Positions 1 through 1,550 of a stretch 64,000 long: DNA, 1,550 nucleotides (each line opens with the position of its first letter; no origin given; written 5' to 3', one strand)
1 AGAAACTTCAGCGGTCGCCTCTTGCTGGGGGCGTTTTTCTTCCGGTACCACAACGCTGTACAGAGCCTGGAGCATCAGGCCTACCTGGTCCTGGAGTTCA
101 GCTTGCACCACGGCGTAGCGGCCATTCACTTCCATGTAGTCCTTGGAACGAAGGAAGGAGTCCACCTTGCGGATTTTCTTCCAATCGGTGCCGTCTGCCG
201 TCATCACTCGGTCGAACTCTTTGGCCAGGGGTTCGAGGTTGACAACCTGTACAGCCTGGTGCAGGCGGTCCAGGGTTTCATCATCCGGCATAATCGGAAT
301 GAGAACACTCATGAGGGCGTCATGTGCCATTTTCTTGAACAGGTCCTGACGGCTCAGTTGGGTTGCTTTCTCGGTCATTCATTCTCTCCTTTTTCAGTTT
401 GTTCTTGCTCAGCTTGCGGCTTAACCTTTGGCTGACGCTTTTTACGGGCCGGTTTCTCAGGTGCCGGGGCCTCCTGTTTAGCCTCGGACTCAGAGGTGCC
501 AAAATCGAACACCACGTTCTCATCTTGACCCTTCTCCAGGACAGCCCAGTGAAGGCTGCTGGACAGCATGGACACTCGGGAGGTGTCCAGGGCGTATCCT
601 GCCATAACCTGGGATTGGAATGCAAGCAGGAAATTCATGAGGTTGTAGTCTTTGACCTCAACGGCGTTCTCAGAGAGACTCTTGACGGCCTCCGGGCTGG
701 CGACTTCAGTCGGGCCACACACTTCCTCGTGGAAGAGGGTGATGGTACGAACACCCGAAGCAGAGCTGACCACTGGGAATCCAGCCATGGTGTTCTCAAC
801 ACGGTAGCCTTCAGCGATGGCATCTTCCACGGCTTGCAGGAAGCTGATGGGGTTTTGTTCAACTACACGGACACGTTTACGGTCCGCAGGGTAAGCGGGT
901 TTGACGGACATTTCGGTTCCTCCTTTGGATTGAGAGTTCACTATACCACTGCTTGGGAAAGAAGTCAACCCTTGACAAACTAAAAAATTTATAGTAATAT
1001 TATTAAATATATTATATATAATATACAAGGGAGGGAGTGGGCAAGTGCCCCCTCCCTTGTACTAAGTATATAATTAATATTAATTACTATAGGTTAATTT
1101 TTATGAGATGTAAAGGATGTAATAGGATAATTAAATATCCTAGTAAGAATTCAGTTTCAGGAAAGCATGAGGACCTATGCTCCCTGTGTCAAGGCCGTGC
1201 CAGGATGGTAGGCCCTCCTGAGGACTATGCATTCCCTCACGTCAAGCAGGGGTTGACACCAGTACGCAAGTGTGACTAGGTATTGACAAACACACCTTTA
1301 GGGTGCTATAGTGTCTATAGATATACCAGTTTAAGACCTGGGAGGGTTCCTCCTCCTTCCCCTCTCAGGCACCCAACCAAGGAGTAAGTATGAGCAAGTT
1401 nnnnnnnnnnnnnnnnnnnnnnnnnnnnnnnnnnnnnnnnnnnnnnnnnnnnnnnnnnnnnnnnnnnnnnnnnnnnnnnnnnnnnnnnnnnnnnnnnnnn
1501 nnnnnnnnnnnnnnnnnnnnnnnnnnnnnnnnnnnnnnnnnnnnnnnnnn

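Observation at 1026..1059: Nested GC hairpin present twice (1026..1059 and 63084..63115) with compensatory changes in the outer stem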

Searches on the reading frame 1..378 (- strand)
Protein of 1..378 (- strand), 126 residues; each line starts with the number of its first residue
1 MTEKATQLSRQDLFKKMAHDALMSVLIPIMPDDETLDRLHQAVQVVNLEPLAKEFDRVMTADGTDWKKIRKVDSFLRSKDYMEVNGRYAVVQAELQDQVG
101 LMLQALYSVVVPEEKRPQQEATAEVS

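Call 82: search_protein_families(library=pfam, proteins=[window:1-378:-], max_evalue=0.01)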
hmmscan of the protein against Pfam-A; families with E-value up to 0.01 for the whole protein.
window:1-378:- (126 aa): 1 family
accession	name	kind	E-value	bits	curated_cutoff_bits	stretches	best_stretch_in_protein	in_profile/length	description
PF24090.1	DUF7375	-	2.1e-46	157.5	27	1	2-119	1-118/118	Family of unknown function (DUF7375)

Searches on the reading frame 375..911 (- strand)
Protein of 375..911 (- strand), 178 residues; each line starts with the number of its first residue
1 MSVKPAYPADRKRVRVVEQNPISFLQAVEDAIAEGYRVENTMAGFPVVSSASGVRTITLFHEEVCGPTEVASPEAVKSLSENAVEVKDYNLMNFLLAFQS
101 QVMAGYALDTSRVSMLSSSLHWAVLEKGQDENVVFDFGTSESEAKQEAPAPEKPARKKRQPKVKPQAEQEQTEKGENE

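Call 59: search_dna_similar(query=window:375-911:-, collection=phages, mode=protein, max_rows=40, rows=spread, max_evalue=0.001)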
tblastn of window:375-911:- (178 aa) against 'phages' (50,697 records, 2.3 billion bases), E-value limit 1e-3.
Records with a match: 225; places in all: 225; records where one place covers at least 80% of the query: 41.
Best place of each record, by identity: >=99% 4; 90-95% 4; 80-90% 33; <60% 184.
By first word of the organism name: Pseudomonas 224; Pectobacterium 1.
By host as written in the record: Pseudomonas aeruginosa 71; Pseudomonas aeruginosa PAO1 26; Pseudomonas syringae pv. actinidiae 18; Pseudomonas aeruginosa PAK 14; - 8; Pseudomonas syringae pv. porri LMG 28495 8; Pseudomonas sp. 7; Pseudomonas putida KT2440 and Paw85 5; and 44 more.
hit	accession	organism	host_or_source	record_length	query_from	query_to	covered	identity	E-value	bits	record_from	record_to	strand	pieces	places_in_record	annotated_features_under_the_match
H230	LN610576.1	Pseudomonas phage vB_PaeM_PAO1_Ab17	Pseudomonas aeruginosa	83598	1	178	100%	100.0%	5e-97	312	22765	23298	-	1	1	ORF50: hypothetical protein | ORF49: hypothetical protein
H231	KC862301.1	Pseudomonas phage PAK_P5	Pseudomonas aeruginosa PAK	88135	1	178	100%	93.4%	2e-94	305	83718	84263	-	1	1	hypothetical protein (x2)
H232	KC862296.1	Pseudomonas phage P3_CHA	Pseudomonas aeruginosa CHA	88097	1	178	100%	81.9%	9e-89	288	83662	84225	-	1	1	hypothetical protein (x2)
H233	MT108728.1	Pseudomonas phage Epa17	Pseudomonas sp.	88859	1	178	100%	81.9%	2e-88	287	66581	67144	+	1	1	hypothetical protein (x2)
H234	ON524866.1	Pseudomonas phage vB_PaeM_RP10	Pseudomonas aeruginosa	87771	1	178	100%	81.9%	3e-88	286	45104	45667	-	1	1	hypothetical protein (x2)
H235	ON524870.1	Pseudomonas phage vB_PaeM_RP14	Pseudomonas aeruginosa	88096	1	178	100%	81.9%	3e-88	286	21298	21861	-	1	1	hypothetical protein (x2)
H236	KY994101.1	Pseudomonas phage vB_PaeM_G1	Pseudomonas aeruginosa DLG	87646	1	178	100%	81.2%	2e-87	285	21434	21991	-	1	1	hypothetical protein (x2)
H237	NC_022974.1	Pseudomonas phage CHA_P1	Pseudomonas aeruginosa CHA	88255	1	178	100%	80.6%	1e-86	282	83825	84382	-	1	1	hypothetical protein (x2)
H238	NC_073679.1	Pseudomonas phage Kremar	Pseudomonas syringae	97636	14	108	53%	37.9%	3e-9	61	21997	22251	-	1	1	hypothetical protein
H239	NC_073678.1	Pseudomonas phage PPSC2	Pseudomonas fluorescens SA1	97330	14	109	54%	36.5%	1e-4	47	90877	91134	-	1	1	hypothetical protein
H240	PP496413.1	Pseudomonas phage vB_PpuM-Amme-3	Pseudomonas putida KT2440 and Paw85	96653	13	112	56%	34.0%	3e-7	55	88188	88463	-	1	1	hypothetical protein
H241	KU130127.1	Pseudomonas phage vB_PsyM_KIL2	Pseudomonas syringae pv. porri LMG 28495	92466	14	108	53%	35.4%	6e-8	57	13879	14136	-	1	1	hypothetical protein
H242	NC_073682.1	Pseudomonas phage psageK4e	Pseudomonas syringae pv. actinidiae K7#8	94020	14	108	53%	34.7%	2e-7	55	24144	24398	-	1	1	hypothetical protein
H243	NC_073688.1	Pseudomonas phage phiPsa315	Pseudomonas syringae pv. actinidiae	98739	14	108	53%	34.7%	2e-7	55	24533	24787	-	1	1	hypothetical protein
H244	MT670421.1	Pseudomonas phage phiPsa381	Pseudomonas syringae pv. actinidiae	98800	14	108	53%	34.7%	3e-7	55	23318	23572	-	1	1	hypothetical protein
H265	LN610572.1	Pseudomonas phage vB_PaeM_C2-10_Ab02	Pseudomonas aeruginosa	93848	14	109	54%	29.2%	2e-6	52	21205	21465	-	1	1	ORF48: hypothetical protein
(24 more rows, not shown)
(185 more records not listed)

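Call 60: get_annotated_region(hit=H265, flank=1500)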
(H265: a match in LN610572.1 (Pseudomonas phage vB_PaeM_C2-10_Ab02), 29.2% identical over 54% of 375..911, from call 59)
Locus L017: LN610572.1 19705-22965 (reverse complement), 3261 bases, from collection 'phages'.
description: Pseudomonas phage vB_PaeM_C2-10_Ab02, complete genome.
organism: Pseudomonas phage vB_PaeM_C2-10_Ab02 (NCBI taxid 1548900)
taxonomy: Viruses; Duplodnaviria; Heunggongvirae; Uroviricota; Caudoviricetes; Pakpunavirus; Pakpunavirus CAb02
host: Pseudomonas aeruginosa; source: sewage water sample; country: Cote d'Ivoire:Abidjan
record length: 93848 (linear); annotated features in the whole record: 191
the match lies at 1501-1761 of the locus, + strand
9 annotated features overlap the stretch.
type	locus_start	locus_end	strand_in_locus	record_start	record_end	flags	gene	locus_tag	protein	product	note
tRNA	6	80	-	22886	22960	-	tRNA2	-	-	tRNA-Arg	-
tRNA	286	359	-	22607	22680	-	tRNA1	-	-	tRNA-Gln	-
CDS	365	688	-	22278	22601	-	ORF50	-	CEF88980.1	hypothetical protein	-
CDS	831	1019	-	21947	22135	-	ORF49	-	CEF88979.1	hypothetical protein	-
CDS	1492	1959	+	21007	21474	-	ORF48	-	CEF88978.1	hypothetical protein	-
CDS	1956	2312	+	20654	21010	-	ORF47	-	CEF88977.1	hypothetical protein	-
CDS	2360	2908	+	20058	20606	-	ORF46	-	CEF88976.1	hypothetical protein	-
CDS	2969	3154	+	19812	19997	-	ORF45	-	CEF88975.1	hypothetical protein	-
CDS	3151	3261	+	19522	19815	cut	ORF44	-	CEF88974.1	hypothetical protein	-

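Call 61: get_annotated_region(hit=H243, flank=1500)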
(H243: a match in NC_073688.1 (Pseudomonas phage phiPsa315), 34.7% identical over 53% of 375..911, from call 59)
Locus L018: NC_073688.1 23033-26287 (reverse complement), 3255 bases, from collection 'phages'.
description: Pseudomonas phage phiPsa315, complete genome.
organism: Pseudomonas phage phiPsa315 (NCBI taxid 1460363)
taxonomy: Viruses; Duplodnaviria; Heunggongvirae; Uroviricota; Caudoviricetes; Otagovirus
host: Pseudomonas syringae pv. actinidiae; source: -; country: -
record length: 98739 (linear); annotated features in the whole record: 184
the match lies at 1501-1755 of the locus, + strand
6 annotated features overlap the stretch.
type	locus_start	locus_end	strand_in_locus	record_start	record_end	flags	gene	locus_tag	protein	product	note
CDS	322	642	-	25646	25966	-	-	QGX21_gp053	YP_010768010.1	hypothetical protein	-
CDS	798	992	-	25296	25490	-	-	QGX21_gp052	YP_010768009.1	hypothetical protein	-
CDS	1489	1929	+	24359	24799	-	-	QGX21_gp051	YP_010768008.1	hypothetical protein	-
CDS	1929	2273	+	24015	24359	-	-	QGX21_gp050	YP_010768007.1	hypothetical protein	-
CDS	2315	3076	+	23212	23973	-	-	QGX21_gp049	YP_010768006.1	phosphate starvation-inducible protein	Phosphate starvation-inducible protein PhoH, predicted ATPase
CDS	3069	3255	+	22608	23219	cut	-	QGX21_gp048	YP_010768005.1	ATP-dependent Clp protease proteolytic subunit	-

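Call 82: search_protein_families(library=pfam, proteins=[window:375-911:-], max_evalue=0.01)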
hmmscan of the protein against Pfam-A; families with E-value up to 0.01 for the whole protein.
window:375-911:- (178 aa): 0 families

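Call 83: search_protein_families(library=phrogs, proteins=[window:375-911:-], max_evalue=0.001)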
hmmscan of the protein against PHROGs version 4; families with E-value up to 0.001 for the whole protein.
window:375-911:- (178 aa): 2 families
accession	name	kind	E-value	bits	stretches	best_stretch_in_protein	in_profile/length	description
phrog_12276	-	unknown function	1.3e-116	388.2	1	1-178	1-188/188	-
phrog_5019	-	unknown function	3.8e-20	73.7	1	14-173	5-145/147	-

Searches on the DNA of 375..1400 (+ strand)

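Call 10: search_dna_similar(query=window:880-1400:+, collection=phages, mode=distant, max_rows=60)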
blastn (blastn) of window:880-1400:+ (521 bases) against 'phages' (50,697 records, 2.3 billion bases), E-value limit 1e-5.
Records with a match: 41; places in all: 41; records where one place covers at least 80% of the query: 41.
Best place of each record, by identity: >=99% 8; 90-95% 33.
By first word of the organism name: Pseudomonas 41.
By host as written in the record: Pseudomonas aeruginosa 20; Pseudomonas sp. 5; Pseudomonas aeruginosa PAK 4; Pseudomonas aeruginosa CHA 3; - 2; Pseudomonas aeruginosa DLG 2; Pseudomonas aeruginosa PAER2_24 2; Pseudomonas aeruginosa ATCC27853 1; and 2 more.
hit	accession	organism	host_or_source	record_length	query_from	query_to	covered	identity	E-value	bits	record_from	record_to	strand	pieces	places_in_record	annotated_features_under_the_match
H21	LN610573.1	Pseudomonas phage vB_PaeM_PAO1_Ab03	Pseudomonas aeruginosa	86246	1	521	100%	100.0%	0e+0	940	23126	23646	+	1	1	ORF51: hypothetical protein | ORF52: hypothetical protein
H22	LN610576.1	Pseudomonas phage vB_PaeM_PAO1_Ab17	Pseudomonas aeruginosa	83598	1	521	100%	100.0%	0e+0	940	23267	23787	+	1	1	ORF50: hypothetical protein | ORF51: hypothetical protein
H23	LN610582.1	Pseudomonas phage vB_PaeM_PAO1_Ab06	Pseudomonas aeruginosa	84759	1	521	100%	100.0%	0e+0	940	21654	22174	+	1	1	none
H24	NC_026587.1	Pseudomonas phage vB_PaeM_PAO1_Ab03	Pseudomonas aeruginosa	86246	1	521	100%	100.0%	0e+0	940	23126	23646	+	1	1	ORF51: hypothetical protein | ORF52: DUF5681 domain-containing protein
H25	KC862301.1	Pseudomonas phage PAK_P5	Pseudomonas aeruginosa PAK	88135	1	521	100%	99.2%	0e+0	922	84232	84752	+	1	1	hypothetical protein (x3)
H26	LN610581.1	Pseudomonas phage vB_PaeM_PAO1_Ab04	Pseudomonas aeruginosa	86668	1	521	100%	99.2%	0e+0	922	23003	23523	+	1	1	none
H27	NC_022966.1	Pseudomonas phage PAK_P5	Pseudomonas aeruginosa PAK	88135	1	521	100%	99.2%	0e+0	922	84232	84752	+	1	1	hypothetical protein (x2) | DUF5681 domain-containing protein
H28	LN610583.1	Pseudomonas phage vB_PaeM_PAO1_Ab11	Pseudomonas aeruginosa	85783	1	521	100%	99.0%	0e+0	918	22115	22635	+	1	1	record has no annotation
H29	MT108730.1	Pseudomonas phage Epa24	Pseudomonas sp.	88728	1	521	100%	91.6%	0e+0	740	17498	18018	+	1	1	hypothetical protein (x2)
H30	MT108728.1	Pseudomonas phage Epa17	Pseudomonas sp.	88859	1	521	100%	91.6%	0e+0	740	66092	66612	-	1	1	hypothetical protein (x2)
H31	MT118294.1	Pseudomonas phage Epa16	Pseudomonas sp.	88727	1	521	100%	91.6%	0e+0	740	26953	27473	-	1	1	hypothetical protein (x2)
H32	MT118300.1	Pseudomonas phage Epa26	Pseudomonas sp.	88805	1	521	100%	91.6%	0e+0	740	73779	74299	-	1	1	hypothetical protein (x2)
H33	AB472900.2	Pseudomonas phage KPP10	-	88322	1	521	100%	91.4%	0e+0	734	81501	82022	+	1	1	hypothetical protein (x2)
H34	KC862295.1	Pseudomonas phage CHA_P1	Pseudomonas aeruginosa CHA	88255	1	521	100%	91.4%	0e+0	734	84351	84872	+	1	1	hypothetical protein (x3)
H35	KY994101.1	Pseudomonas phage vB_PaeM_G1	Pseudomonas aeruginosa DLG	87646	1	521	100%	91.4%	0e+0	734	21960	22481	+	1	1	hypothetical protein (x2)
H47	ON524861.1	Pseudomonas phage vB_PaeM_RP15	Pseudomonas aeruginosa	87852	1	521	100%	91.2%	0e+0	729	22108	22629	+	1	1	hypothetical protein (x4)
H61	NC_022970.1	Pseudomonas phage PAK_P3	Pseudomonas aeruginosa PAK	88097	1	521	100%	91.2%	0e+0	726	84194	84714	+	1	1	hypothetical protein (x2) | promoter (x3) | DUF5681 domain-containing protein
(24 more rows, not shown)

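Call 12: get_annotated_region(hit=H61, flank=600)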
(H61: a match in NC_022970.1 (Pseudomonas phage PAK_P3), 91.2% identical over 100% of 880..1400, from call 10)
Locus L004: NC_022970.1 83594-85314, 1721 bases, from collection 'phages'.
description: Pseudomonas phage PAK_P3, complete genome.
organism: Pseudomonas phage PAK_P3 (NCBI taxid 981431)
taxonomy: Viruses; Duplodnaviria; Heunggongvirae; Uroviricota; Caudoviricetes; Nankokuvirus; Nankokuvirus PAKP3
host: Pseudomonas aeruginosa PAK; source: -; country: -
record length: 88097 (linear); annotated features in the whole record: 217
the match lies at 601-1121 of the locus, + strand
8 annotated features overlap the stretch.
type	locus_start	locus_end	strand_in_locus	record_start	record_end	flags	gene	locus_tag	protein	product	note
CDS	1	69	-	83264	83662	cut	-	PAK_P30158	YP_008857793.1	hypothetical protein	-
CDS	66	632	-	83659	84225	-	-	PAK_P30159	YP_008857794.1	hypothetical protein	-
regulatory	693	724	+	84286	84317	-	-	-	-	promoter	putative promoter_14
regulatory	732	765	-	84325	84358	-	-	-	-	promoter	putative promoter_15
CDS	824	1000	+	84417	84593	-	-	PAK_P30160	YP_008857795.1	hypothetical protein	-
regulatory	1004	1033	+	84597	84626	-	-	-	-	promoter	putative promoter_16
CDS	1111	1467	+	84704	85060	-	-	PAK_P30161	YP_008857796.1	DUF5681 domain-containing protein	-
CDS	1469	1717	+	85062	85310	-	-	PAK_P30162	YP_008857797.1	hypothetical protein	-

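Call 14: get_annotated_region(hit=H47, flank=600)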
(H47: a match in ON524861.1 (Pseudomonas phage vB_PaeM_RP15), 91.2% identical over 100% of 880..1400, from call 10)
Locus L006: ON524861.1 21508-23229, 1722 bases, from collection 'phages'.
description: Pseudomonas phage vB_PaeM_RP15, complete genome.
organism: Pseudomonas phage vB_PaeM_RP15 (NCBI taxid 2951337)
taxonomy: Viruses; Duplodnaviria; Heunggongvirae; Uroviricota; Caudoviricetes; Nankokuvirus
host: Pseudomonas aeruginosa; source: environmental sample; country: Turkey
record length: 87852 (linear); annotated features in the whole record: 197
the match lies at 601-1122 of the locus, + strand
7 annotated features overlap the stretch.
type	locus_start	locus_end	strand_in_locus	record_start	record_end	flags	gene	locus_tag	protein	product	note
CDS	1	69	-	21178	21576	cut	-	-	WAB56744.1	hypothetical protein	-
CDS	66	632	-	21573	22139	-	-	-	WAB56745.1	hypothetical protein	-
CDS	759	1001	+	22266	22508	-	-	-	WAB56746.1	hypothetical protein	-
CDS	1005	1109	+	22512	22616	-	-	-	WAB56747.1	hypothetical protein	-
CDS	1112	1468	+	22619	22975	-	-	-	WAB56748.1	hypothetical protein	-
CDS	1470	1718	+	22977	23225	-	-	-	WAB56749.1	hypothetical protein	-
CDS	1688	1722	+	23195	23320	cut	-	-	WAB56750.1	hypothetical protein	-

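Call 38: search_dna_similar(query=window:1016-1069:+, collection=phages, mode=distant, max_rows=60, max_evalue=10)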
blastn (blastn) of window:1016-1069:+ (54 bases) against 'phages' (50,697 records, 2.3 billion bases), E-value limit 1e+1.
Records with a match: 44; places in all: 85; records where one place covers at least 80% of the query: 41.
Best place of each record, by identity: >=99% 41; 80-90% 1; 60-80% 2.
By first word of the organism name: Pseudomonas 41; Serratia 2; Microviridae 1.
By host as written in the record: Pseudomonas aeruginosa 20; Pseudomonas sp. 5; Pseudomonas aeruginosa PAK 4; - 3; Pseudomonas aeruginosa CHA 3; Pseudomonas aeruginosa PAER2_24 2; Pseudomonas aeruginosa DLG 2; Pseudomonas aeruginosa ATCC27853 1; and 4 more.
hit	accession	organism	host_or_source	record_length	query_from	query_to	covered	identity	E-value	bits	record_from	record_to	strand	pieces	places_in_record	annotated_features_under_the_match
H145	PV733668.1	Pseudomonas phage NCVTCBPA170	Pseudomonas aeruginosa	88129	1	54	100%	100.0%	1e-19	99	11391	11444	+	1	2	none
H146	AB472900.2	Pseudomonas phage KPP10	-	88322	1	54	100%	100.0%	1e-19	99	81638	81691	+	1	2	none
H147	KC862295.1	Pseudomonas phage CHA_P1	Pseudomonas aeruginosa CHA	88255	1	54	100%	100.0%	1e-19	99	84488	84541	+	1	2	none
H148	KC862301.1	Pseudomonas phage PAK_P5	Pseudomonas aeruginosa PAK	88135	1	54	100%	100.0%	1e-19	99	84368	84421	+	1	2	none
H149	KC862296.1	Pseudomonas phage P3_CHA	Pseudomonas aeruginosa CHA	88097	1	54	100%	100.0%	1e-19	99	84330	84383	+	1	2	none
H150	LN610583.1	Pseudomonas phage vB_PaeM_PAO1_Ab11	Pseudomonas aeruginosa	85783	1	54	100%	100.0%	1e-19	99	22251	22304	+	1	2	record has no annotation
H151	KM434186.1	Pseudomonas phage vB_PaeM_PS24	Pseudomonas aeruginosa PAER2_24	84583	1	54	100%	100.0%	1e-19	99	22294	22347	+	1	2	none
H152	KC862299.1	Pseudomonas phage PAK_P3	Pseudomonas aeruginosa PAK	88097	1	54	100%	100.0%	1e-19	99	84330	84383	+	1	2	promoter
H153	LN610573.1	Pseudomonas phage vB_PaeM_PAO1_Ab03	Pseudomonas aeruginosa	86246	1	54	100%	100.0%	1e-19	99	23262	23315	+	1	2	none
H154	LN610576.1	Pseudomonas phage vB_PaeM_PAO1_Ab17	Pseudomonas aeruginosa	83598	1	54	100%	100.0%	1e-19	99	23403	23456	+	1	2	none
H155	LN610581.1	Pseudomonas phage vB_PaeM_PAO1_Ab04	Pseudomonas aeruginosa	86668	1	54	100%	100.0%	1e-19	99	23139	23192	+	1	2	none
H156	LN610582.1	Pseudomonas phage vB_PaeM_PAO1_Ab06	Pseudomonas aeruginosa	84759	1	54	100%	100.0%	1e-19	99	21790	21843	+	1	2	none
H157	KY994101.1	Pseudomonas phage vB_PaeM_G1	Pseudomonas aeruginosa DLG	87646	1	54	100%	100.0%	1e-19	99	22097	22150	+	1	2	none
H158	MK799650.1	Pseudomonas phage PAP-JP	Pseudomonas aeruginosa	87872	1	54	100%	100.0%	1e-19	99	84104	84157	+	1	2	none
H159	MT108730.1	Pseudomonas phage Epa24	Pseudomonas sp.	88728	1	54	100%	100.0%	1e-19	99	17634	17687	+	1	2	none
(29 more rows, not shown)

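Call 64: search_rna_families(sources=[L017, L018, L009, L010], threshold=evalue, max_evalue=0.1)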
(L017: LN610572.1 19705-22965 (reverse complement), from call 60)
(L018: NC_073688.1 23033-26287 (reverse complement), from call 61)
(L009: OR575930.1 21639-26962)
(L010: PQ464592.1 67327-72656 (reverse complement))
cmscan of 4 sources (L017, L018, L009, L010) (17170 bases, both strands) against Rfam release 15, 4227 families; matches with E-value up to 0.1: 33.
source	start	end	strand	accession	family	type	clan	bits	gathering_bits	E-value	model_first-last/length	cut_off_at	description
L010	4630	4701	+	RF00005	tRNA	Gene; tRNA;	CL00001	67.8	29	3.4e-13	1-71/71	no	tRNA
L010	4814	4886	+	RF00005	tRNA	Gene; tRNA;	CL00001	65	29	2e-12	1-71/71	no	tRNA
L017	9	80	-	RF00005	tRNA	Gene; tRNA;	CL00001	63.5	29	5.1e-12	1-71/71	no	tRNA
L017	289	359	-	RF00005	tRNA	Gene; tRNA;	CL00001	59.2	29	7.9e-11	1-71/71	no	tRNA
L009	3682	3755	+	RF00005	tRNA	Gene; tRNA;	CL00001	57.5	29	2.3e-10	1-71/71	no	tRNA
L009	3765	3839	+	RF00005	tRNA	Gene; tRNA;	CL00001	57.1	29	2.9e-10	1-71/71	no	tRNA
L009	4697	4767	+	RF00005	tRNA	Gene; tRNA;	CL00001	57.1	29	3e-10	1-71/71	no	tRNA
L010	3702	3775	+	RF00005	tRNA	Gene; tRNA;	CL00001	56.8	29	3.5e-10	1-71/71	no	tRNA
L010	3392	3478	+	RF00005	tRNA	Gene; tRNA;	CL00001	56.1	29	5.5e-10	1-71/71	no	tRNA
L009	4363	4435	+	RF00005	tRNA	Gene; tRNA;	CL00001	55.2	29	9.7e-10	1-71/71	no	tRNA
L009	3849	3920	+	RF00005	tRNA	Gene; tRNA;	CL00001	54.8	29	1.2e-09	1-71/71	no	tRNA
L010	2987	3058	+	RF00005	tRNA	Gene; tRNA;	CL00001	54.4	29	1.7e-09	1-71/71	no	tRNA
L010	3868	3939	+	RF00005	tRNA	Gene; tRNA;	CL00001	54.3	29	1.8e-09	1-71/71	no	tRNA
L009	3374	3458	+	RF00005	tRNA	Gene; tRNA;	CL00001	53.3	29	3.3e-09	1-71/71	no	tRNA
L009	4614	4687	+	RF00005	tRNA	Gene; tRNA;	CL00001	51.5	29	1.1e-08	1-71/71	no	tRNA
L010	4547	4620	+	RF00005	tRNA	Gene; tRNA;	CL00001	51.5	29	1e-08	1-71/71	no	tRNA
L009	5099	5171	+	RF00005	tRNA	Gene; tRNA;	CL00001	50.4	29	2.1e-08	1-71/71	no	tRNA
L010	3785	3858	+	RF00005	tRNA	Gene; tRNA;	CL00001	49.3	29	4.2e-08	1-71/71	no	tRNA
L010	4299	4371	+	RF00005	tRNA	Gene; tRNA;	CL00001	48.3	29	7.9e-08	1-71/71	no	tRNA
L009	2974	3047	+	RF00005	tRNA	Gene; tRNA;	CL00001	46.1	29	3.2e-07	1-71/71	no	tRNA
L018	244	317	-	RF00005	tRNA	Gene; tRNA;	CL00001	44.1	29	1.2e-06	1-71/71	no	tRNA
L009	5180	5252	+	RF00005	tRNA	Gene; tRNA;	CL00001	43.6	29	1.5e-06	1-71/71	no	tRNA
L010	5246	5316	+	RF00005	tRNA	Gene; tRNA;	CL00001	43.6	29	1.5e-06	1-71/71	no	tRNA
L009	4913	4984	+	RF00005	tRNA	Gene; tRNA;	CL00001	42.3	29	3.4e-06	1-71/71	no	tRNA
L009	2891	2964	+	RF00005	tRNA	Gene; tRNA;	CL00001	32.6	29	0.0016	1-71/71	no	tRNA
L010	2904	2977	+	RF00005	tRNA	Gene; tRNA;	CL00001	32.6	29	0.0016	1-71/71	no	tRNA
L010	2987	3059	-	RF04354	Plastid-ycf2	Cis-reg;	-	31.6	65.7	0.0034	1-75/75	no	Plastid-ycf2 5UTR RNA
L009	3583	3670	+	RF01852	tRNA-Sec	Gene; tRNA;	CL00001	30.2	47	0.017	1-91/91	no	Selenocysteine transfer RNA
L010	3603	3690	+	RF01852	tRNA-Sec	Gene; tRNA;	CL00001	29.6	47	0.023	1-91/91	no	Selenocysteine transfer RNA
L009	3125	3204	+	RF01852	tRNA-Sec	Gene; tRNA;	CL00001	29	47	0.033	1-91/91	no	Selenocysteine transfer RNA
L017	131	204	-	RF00005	tRNA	Gene; tRNA;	CL00001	28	29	0.03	1-71/71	no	tRNA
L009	3682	3756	-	RF04354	Plastid-ycf2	Cis-reg;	-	27.5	65.7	0.046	1-75/75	no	Plastid-ycf2 5UTR RNA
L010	3702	3776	-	RF04354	Plastid-ycf2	Cis-reg;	-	26.6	65.7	0.079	1-75/75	no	Plastid-ycf2 5UTR RNA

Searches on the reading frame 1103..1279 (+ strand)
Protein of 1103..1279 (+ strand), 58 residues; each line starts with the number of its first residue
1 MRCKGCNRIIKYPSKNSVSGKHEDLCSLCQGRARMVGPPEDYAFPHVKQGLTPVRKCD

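Call 82: search_protein_families(library=pfam, proteins=[window:1103-1279:+], max_evalue=0.01)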
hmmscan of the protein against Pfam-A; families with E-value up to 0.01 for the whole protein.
window:1103-1279:+ (58 aa): 0 families

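Call 83: search_protein_families(library=phrogs, proteins=[window:1103-1279:+], max_evalue=0.001)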
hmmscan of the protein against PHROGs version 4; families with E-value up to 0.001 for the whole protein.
window:1103-1279:+ (58 aa): 3 families
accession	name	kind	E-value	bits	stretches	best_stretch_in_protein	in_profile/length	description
phrog_23358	-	unknown function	1.6e-45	154.4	1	1-58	1-58/58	-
phrog_10364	-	unknown function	3.2e-05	25.1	1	1-30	1-32/62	-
phrog_37033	-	unknown function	0.0009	20.4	1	1-40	19-60/83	-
